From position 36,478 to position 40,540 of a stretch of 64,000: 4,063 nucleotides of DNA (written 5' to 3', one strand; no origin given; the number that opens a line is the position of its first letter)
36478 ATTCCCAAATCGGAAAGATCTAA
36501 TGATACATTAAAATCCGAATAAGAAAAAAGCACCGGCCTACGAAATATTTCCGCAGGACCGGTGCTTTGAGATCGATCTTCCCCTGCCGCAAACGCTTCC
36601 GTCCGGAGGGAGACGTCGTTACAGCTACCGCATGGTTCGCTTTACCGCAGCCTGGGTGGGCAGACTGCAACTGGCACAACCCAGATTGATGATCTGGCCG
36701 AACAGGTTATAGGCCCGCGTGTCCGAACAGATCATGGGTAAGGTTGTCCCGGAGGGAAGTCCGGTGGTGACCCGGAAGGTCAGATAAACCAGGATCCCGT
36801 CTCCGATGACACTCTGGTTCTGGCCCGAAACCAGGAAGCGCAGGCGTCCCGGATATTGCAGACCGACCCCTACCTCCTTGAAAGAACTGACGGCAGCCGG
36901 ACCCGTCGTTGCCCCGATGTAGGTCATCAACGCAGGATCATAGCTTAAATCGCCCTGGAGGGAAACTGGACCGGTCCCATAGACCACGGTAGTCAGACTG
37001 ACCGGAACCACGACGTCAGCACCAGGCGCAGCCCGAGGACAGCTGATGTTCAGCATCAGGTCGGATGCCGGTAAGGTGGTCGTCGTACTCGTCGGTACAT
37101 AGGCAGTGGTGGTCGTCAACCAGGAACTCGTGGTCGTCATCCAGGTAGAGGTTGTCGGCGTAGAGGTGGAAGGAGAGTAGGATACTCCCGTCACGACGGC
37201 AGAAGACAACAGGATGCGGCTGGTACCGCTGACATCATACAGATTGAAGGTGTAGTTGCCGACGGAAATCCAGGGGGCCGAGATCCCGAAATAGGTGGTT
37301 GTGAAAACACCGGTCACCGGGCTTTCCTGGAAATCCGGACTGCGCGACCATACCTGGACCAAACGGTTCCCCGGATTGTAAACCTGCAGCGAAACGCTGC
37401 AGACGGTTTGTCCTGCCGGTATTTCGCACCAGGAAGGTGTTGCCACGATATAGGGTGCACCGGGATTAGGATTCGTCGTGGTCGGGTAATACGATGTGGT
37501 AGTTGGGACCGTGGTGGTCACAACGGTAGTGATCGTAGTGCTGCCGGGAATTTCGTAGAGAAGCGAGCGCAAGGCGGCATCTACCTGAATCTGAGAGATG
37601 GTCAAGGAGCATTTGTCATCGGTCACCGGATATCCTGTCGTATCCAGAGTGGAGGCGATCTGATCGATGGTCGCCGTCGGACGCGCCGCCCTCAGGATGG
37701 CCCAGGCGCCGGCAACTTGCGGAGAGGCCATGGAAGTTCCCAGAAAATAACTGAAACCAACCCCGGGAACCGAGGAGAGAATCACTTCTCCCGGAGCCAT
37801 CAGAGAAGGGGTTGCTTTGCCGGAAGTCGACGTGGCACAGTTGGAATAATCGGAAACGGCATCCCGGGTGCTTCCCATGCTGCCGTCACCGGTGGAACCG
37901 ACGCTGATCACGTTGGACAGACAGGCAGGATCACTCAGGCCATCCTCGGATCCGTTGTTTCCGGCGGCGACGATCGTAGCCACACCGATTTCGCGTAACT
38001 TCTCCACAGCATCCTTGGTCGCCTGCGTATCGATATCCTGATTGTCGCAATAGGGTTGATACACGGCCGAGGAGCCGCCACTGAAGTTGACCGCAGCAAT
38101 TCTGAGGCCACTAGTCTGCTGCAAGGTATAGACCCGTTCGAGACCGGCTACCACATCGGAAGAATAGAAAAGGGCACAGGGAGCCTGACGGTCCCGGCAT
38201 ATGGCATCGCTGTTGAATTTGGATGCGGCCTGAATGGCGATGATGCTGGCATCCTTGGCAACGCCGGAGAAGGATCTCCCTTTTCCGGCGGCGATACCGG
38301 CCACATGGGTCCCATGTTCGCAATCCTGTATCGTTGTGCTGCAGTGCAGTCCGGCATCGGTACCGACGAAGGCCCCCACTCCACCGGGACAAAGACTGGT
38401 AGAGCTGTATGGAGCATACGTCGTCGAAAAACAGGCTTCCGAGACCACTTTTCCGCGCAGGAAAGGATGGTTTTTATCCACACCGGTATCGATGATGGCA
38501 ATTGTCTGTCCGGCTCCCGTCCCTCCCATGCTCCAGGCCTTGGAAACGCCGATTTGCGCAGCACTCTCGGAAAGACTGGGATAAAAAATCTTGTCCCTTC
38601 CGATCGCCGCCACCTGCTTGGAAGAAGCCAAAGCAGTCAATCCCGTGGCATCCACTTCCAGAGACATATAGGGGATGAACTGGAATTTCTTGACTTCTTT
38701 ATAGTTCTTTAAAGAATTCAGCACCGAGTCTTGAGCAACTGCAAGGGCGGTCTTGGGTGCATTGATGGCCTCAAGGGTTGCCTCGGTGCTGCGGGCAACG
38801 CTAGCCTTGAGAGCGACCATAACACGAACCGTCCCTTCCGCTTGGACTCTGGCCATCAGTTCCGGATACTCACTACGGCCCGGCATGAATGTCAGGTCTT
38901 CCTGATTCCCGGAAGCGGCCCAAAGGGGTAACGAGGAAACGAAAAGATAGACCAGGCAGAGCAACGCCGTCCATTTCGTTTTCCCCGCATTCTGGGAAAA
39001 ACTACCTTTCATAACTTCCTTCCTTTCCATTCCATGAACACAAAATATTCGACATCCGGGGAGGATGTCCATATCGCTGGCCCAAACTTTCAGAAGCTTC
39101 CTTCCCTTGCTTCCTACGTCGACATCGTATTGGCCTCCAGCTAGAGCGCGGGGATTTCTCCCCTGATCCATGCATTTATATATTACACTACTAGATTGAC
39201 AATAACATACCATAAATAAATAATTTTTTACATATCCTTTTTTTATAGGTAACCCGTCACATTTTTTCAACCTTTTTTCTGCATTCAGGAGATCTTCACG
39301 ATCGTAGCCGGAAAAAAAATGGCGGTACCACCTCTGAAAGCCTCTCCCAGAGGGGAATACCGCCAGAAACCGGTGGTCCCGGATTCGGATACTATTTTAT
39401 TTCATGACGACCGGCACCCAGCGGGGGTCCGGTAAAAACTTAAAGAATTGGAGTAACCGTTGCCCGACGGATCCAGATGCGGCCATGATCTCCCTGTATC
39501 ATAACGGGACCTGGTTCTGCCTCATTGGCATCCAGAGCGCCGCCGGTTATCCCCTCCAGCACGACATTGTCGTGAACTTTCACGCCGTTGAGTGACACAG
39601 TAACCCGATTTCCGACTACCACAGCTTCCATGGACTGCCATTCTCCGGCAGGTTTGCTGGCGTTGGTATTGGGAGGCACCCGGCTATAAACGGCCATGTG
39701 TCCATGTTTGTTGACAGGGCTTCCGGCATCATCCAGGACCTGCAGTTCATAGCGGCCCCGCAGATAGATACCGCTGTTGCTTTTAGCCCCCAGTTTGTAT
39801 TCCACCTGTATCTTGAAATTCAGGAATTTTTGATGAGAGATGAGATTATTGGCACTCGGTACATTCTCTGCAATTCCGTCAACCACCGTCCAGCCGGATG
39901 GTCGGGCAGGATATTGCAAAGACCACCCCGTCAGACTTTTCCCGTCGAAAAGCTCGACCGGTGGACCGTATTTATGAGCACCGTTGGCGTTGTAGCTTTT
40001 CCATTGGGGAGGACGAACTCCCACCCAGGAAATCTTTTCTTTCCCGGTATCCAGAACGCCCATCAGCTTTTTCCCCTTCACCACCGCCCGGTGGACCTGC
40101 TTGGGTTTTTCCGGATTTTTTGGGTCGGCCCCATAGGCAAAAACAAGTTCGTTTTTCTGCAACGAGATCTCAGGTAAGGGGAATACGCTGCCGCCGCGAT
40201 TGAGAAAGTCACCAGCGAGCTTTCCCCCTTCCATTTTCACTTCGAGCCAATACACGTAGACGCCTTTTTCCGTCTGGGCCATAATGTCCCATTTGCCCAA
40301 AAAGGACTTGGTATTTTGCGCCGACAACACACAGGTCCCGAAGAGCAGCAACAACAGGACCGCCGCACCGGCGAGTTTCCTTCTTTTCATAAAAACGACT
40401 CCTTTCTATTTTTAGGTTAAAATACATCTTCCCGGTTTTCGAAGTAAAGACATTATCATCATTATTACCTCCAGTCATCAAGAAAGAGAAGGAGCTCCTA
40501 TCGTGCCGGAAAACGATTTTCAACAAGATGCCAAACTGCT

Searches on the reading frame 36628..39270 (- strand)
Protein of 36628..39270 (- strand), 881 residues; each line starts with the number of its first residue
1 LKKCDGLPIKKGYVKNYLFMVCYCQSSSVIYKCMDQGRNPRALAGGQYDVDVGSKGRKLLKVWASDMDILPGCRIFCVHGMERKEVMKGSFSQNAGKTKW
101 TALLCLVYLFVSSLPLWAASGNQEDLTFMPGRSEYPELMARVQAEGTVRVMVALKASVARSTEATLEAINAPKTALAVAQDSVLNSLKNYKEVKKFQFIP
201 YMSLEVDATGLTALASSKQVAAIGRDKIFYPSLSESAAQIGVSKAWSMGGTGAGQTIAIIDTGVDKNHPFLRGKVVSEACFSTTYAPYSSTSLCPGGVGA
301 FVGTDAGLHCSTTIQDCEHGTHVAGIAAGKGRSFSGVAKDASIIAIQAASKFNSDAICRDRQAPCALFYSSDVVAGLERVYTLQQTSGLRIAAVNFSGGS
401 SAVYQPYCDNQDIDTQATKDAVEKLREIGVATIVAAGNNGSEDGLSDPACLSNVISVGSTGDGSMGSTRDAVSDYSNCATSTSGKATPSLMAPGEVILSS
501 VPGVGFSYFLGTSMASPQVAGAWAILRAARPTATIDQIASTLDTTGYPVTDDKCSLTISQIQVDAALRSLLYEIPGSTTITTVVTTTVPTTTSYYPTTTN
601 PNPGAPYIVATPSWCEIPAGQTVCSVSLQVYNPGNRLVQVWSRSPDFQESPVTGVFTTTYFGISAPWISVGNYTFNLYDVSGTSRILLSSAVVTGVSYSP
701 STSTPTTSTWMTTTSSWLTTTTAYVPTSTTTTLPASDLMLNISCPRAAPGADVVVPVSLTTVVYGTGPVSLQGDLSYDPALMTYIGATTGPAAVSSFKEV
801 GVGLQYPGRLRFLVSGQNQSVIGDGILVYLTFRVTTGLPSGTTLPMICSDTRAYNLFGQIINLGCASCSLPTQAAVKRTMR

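Call 3: search_protein_families(library=pfam, proteins=[window:36628-39270:-], max_evalue=1)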
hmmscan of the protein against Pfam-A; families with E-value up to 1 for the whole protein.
window:36628-39270:- (881 aa): 3 families
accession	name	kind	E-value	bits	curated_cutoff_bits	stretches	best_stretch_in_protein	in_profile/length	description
PF00082.27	Peptidase_S8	-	2.5e-32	112.8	21.8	1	252-545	1-272/288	Subtilase family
PF00963.24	Cohesin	-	2.3e-10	41.2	24.1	1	745-843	8-110/139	Cohesin domain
PF06399.18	GFRP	-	0.16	12.2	25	1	760-801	7-47/83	GTP cyclohydrolase I feedback regulatory protein (GFRP)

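Call 4: search_protein_families(library=ncbifam, proteins=[window:36628-39270:-], max_evalue=1)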
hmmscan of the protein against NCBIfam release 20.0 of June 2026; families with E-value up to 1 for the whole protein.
window:36628-39270:- (881 aa): 8 families
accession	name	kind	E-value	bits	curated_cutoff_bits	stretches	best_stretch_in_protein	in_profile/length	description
TIGR03921.1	T7SS_mycosin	equivalog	3.8e-25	88.8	278.75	2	314-575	46-291/353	type VII secretion-associated serine protease mycosin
NF040553.1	SGO_0316_fam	subfamily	4.2e-10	37.9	1400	2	470-529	651-710/1486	SGO_0316/SGO_0317 family LPXTG-anchored serine peptidase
NF040809.1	germ_prot_CspBA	exception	4.2e-09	34.6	1250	2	448-526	399-472/1099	bifunctional germination protease/germinant receptor pseudoprotease CspBA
TIGR03895.1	protease_PatA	subfamily_domain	1.5e-06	27.2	421.05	1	413-528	73-178/606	PatA/PatG family cyanobactin maturation protease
NF051851.1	AtpSerPepEprS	equivalog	2.7e-06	25.7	1700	1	240-545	54-336/988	autotransporter serine peptidase EprS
NF033595.1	denti_PrtP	equivalog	0.00044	19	300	1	429-545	366-477/606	dentilisin complex serine proteinase subunit PrtP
TIGR02262.1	benz_CoA_lig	subfamily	0.064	12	375.25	1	462-534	170-242/508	benzoate-CoA ligase family protein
NF040808.2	CspC_non_triad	exception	0.27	9.6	675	1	251-443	94-281/556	bile acid germinant receptor pseudoprotease CspC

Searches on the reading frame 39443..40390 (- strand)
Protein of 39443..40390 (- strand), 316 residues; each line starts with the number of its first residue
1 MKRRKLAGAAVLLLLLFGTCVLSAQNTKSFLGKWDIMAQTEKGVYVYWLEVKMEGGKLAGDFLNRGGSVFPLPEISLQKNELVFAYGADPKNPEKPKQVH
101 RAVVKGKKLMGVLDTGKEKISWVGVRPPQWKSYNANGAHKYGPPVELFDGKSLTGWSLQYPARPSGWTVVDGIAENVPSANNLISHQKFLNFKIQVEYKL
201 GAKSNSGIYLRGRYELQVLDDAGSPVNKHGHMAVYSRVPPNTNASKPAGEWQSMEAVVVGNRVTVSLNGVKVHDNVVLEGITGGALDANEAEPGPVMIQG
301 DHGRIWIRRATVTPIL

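Call 18: search_protein_families(library=pfam, proteins=[window:39443-40390:-], max_evalue=0.01)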
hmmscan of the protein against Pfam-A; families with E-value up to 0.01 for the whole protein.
window:39443-40390:- (316 aa): 1 family
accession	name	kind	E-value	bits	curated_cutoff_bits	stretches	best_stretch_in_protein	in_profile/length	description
PF06439.18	3keto-disac_hyd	-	7.5e-39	134.1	26.8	1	145-312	3-186/187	3-keto-disaccharide hydrolase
